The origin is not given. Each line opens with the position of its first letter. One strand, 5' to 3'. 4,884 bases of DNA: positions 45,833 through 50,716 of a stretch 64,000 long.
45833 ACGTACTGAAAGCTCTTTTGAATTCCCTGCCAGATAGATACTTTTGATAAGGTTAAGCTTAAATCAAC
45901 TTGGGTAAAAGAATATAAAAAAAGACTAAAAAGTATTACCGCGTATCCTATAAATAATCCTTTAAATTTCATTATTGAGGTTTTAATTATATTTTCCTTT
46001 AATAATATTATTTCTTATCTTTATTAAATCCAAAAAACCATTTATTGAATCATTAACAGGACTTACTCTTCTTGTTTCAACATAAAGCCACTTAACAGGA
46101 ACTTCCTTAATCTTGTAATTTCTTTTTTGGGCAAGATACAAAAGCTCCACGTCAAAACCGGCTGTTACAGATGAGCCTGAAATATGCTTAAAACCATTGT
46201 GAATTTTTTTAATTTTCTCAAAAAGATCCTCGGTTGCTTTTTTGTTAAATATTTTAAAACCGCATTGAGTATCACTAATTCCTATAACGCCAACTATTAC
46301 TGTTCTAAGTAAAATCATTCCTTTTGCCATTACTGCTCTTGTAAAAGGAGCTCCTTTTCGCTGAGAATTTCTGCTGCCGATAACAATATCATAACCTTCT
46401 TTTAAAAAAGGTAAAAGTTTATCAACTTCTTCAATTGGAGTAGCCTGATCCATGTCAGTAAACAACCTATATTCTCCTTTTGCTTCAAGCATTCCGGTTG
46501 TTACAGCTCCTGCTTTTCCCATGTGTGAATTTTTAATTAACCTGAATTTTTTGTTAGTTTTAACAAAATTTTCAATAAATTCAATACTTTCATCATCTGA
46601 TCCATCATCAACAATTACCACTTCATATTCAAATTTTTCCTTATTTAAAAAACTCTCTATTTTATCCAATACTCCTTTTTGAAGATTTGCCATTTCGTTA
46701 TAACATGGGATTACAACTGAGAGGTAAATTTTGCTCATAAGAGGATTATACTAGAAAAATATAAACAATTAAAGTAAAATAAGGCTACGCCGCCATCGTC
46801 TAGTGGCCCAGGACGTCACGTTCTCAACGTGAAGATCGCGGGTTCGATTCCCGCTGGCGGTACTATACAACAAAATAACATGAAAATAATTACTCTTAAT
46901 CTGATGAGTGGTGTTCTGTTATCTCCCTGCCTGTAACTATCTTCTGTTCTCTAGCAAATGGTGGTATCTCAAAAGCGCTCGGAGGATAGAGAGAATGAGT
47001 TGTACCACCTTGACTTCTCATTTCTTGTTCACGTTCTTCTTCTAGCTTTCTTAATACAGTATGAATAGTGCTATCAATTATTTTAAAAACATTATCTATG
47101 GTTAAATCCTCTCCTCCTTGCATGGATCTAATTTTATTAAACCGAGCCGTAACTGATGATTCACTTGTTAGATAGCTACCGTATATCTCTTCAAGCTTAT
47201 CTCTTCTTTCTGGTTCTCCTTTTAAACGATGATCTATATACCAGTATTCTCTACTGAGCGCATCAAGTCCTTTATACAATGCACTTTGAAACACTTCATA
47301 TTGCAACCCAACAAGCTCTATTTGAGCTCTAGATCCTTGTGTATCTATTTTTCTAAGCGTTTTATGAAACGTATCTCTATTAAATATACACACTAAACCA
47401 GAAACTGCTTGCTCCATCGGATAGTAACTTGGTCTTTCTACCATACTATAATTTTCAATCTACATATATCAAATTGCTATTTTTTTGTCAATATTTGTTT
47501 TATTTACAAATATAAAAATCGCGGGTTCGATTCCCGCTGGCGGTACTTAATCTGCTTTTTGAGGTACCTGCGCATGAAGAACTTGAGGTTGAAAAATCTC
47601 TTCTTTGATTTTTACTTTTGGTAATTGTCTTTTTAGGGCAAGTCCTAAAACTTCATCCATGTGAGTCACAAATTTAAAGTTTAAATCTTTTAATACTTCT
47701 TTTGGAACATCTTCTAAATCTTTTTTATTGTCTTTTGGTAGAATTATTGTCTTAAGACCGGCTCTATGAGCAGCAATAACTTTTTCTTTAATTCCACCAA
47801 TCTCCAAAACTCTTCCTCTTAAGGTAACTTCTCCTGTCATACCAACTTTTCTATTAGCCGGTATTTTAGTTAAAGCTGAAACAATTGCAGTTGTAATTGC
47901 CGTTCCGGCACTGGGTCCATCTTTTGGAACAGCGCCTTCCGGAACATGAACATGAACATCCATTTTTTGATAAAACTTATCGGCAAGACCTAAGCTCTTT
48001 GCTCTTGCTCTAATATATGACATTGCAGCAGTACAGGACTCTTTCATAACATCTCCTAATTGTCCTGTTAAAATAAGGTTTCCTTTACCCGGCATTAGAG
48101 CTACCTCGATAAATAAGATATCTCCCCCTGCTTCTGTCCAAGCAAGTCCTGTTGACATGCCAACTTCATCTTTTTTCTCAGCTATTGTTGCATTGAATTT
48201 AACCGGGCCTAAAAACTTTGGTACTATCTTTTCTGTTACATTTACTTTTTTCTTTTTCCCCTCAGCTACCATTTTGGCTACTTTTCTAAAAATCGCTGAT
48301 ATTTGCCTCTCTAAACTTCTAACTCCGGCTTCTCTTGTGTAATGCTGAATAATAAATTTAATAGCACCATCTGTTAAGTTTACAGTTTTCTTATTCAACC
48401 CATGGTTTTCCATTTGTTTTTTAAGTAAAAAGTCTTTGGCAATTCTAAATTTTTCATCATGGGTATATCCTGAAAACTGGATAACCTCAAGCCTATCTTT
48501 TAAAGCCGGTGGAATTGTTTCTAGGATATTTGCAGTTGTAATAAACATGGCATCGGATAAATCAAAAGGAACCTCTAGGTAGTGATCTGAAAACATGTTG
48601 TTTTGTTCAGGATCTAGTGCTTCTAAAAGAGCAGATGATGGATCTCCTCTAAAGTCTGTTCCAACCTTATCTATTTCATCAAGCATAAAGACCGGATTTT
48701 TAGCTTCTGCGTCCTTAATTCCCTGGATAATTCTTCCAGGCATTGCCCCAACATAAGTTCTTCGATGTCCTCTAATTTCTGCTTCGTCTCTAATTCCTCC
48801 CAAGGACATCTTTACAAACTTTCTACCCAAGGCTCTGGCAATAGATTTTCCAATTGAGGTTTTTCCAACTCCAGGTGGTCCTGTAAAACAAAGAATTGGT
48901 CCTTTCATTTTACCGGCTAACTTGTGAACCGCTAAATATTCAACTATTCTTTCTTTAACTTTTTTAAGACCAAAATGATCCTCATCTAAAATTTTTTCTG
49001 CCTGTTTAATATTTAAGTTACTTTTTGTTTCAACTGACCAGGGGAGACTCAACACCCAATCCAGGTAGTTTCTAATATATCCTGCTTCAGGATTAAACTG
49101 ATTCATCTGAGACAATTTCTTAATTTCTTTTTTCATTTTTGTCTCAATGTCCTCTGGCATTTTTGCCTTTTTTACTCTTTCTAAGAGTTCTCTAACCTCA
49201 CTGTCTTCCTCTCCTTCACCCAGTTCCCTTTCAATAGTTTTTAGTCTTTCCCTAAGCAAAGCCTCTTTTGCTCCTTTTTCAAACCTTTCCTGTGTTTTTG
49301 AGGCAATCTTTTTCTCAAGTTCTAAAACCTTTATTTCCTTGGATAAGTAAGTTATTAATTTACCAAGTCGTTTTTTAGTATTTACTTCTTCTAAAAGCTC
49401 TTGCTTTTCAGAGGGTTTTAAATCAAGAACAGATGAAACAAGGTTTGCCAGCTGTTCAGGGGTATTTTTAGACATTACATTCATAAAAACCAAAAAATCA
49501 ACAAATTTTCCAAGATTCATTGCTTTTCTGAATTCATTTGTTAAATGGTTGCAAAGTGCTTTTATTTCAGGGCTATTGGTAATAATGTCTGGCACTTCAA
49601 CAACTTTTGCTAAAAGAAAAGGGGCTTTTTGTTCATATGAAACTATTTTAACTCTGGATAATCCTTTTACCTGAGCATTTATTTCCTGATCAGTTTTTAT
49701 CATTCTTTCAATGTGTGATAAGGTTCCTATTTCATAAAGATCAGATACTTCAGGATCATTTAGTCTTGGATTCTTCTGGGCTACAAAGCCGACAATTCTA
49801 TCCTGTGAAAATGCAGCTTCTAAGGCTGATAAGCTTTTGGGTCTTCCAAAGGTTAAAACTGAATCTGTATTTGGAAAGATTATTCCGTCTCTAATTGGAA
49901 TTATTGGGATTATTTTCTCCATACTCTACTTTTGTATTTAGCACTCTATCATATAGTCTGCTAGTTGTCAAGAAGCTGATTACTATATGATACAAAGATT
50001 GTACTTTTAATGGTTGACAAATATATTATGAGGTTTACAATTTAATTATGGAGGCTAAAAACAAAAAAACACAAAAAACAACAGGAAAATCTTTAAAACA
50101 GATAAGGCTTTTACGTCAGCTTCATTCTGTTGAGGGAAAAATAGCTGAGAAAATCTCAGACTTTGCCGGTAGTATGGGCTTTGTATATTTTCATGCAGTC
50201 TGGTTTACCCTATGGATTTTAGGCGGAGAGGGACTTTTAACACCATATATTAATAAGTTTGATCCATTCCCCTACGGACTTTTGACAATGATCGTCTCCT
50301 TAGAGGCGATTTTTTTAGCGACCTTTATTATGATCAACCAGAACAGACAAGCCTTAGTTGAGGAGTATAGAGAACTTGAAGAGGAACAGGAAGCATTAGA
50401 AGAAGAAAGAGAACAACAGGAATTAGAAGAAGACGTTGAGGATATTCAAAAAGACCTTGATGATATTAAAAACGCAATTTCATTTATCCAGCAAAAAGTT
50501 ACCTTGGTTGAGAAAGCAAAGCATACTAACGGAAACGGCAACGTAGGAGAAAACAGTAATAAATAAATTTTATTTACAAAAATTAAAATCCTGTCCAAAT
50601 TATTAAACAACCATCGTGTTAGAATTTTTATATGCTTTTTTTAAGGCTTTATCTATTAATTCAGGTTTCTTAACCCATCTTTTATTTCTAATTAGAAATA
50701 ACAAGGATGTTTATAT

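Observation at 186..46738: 46-kb co-directional glycosylation super-cluster carrying seventeen GT-C-type membrane glycosyltransferase paralogs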

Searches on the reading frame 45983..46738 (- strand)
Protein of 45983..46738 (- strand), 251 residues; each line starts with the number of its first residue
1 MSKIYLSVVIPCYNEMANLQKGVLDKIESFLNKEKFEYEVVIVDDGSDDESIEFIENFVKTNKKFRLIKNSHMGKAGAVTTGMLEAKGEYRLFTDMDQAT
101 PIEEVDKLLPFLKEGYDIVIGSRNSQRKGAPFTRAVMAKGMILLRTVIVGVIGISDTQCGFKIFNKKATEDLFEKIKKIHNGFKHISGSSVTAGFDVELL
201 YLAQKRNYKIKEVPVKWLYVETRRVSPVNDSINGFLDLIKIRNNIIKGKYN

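Call 8: search_protein_families(library=pfam, proteins=[window:45983-46738:-], max_evalue=0.01)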
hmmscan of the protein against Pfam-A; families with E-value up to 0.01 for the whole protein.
window:45983-46738:- (251 aa): 3 families
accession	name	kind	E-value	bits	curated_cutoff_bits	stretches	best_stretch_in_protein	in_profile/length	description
PF00535.33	Glycos_transf_2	-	2.6e-27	96.3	23.3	1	7-173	1-168/168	Glycosyl transferase family 2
PF10111.15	Glyco_tranf_2_2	-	1.8e-08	34.6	27.3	1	7-109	1-103/276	Glycosyltransferase like family 2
PF13641.12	Glyco_tranf_2_3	-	1.5e-05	25.6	27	1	6-136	3-135/230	Glycosyltransferase like family 2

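Call 12: search_protein_families(library=ncbifam, proteins=[window:45983-46738:-], max_evalue=0.001)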
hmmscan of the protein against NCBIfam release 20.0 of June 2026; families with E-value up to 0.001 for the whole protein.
window:45983-46738:- (251 aa): 22 families
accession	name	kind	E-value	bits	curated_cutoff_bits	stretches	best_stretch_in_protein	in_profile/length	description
NF047588.1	GlcsyltransPgfSStrep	equivalog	4.2e-22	78.8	500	1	6-173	3-168/308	glycosyltransferase PgfS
NF007986.1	PRK10714.1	equivalog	1.1e-16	60.8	529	1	6-164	8-164/316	undecaprenyl-phosphate 4-deoxy-4-formamido-L-arabinose transferase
NF007482.0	PRK10073.1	equivalog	3.9e-16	59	423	1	3-109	5-107/334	glycosyltransferase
TIGR03937.1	PgaC_IcaA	equivalog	1.4e-15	57.2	422.3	1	6-97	47-135/407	poly-beta-1,6-N-acetyl-D-glucosamine synthase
NF041875.1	EPS_EpsD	equivalog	1.5e-15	57.4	370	1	6-122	1-115/325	exopolysaccharide biosynthesis glycosyltransferase EpsD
NF050050.1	ProtGlycPglI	equivalog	4.2e-14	52.6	500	1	5-123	3-119/306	GalNAc(5)-diNAcBac-PP-undecaprenol beta-1,3-glucosyltransferase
NF058614.1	PPMAGASynPpgS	equivalog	1.2e-13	51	370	1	8-224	4-203/226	polyprenyl-phospho-N-acetylgalactosaminyl synthase PpgS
NF041391.1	DPhHxTase_Halo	equivalog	1.6e-13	50.1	375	1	12-217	3-183/213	dolichyl-phosphate hexose transferase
NF038302.1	EPS_HpsE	equivalog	3.4e-12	45.9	300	1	6-107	3-106/307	hormogonium polysaccharide biosynthesis glycosyltransferase HpsE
NF047683.1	TeichurnBiosyTuaG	equivalog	1.5e-11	44.4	400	1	5-184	7-192/252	teichuronic acid biosynthesis protein TuaG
TIGR04182.1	glyco_TIGR04182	equivalog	6.3e-11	42.2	325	1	7-238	3-214/293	S-layer glycoprotein N-glycosyltransferase AglJ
TIGR04283.1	glyco_like_mftF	equivalog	3.3e-10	39.9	182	1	6-112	1-97/221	TIGR04283 family arsenosugar biosynthesis glycosyltransferase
NF053739.1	GlytfEpsEBac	equivalog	7.4e-09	35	450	1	7-117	4-114/265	glycosyltransferase EpsE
TIGR03965.1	mycofact_glyco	equivalog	2e-07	30.2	280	1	6-100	76-167/467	mycofactocin biosynthesis glycosyltransferase MftF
TIGR03111.1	glyc2_xrt_Gpos1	hypoth_equivalog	2.8e-06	26.4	363.95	1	6-101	51-145/439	TIGR03111 family XrtG-associated glycosyltransferase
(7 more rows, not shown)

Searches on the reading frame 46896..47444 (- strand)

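Call 8: search_protein_families(library=pfam, proteins=[window:46896-47444:-], max_evalue=0.01)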
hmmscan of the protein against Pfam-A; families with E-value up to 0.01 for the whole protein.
window:46896-47444:- (182 aa): 0 families

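Call 81: search_protein_families(library=pfam, proteins=[window:46896-47444:-], max_evalue=0.1)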
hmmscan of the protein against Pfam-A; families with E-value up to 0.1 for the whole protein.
window:46896-47444:- (182 aa): 1 family
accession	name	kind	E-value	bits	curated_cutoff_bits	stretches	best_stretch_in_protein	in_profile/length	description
PF22772.2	WsaF_C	-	0.089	13.1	27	0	4-36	86-117/133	WsaF, C-terminal domain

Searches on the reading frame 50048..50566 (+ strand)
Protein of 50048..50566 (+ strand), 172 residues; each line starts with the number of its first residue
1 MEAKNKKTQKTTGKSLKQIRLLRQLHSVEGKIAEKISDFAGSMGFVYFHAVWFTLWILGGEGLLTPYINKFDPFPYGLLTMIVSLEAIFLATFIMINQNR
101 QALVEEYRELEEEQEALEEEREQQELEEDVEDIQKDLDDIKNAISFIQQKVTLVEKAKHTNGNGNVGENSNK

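Call 8: search_protein_families(library=pfam, proteins=[window:50048-50566:+], max_evalue=0.01)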
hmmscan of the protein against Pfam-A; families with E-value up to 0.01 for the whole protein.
window:50048-50566:+ (172 aa): 3 families
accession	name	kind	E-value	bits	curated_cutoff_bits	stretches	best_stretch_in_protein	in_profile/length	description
PF06210.16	DUF1003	-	9.2e-23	80.8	27.4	1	41-141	2-100/103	Protein of unknown function (DUF1003)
PF09177.16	STX6_10_61_N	-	0.00055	20.9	29.4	0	101-150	18-70/99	Syntaxin 6/10/61, N-terminal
PF09766.14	FmiP_Thoc5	-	0.0033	17.1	29.4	1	98-153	100-153/362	Fms-interacting protein/Thoc5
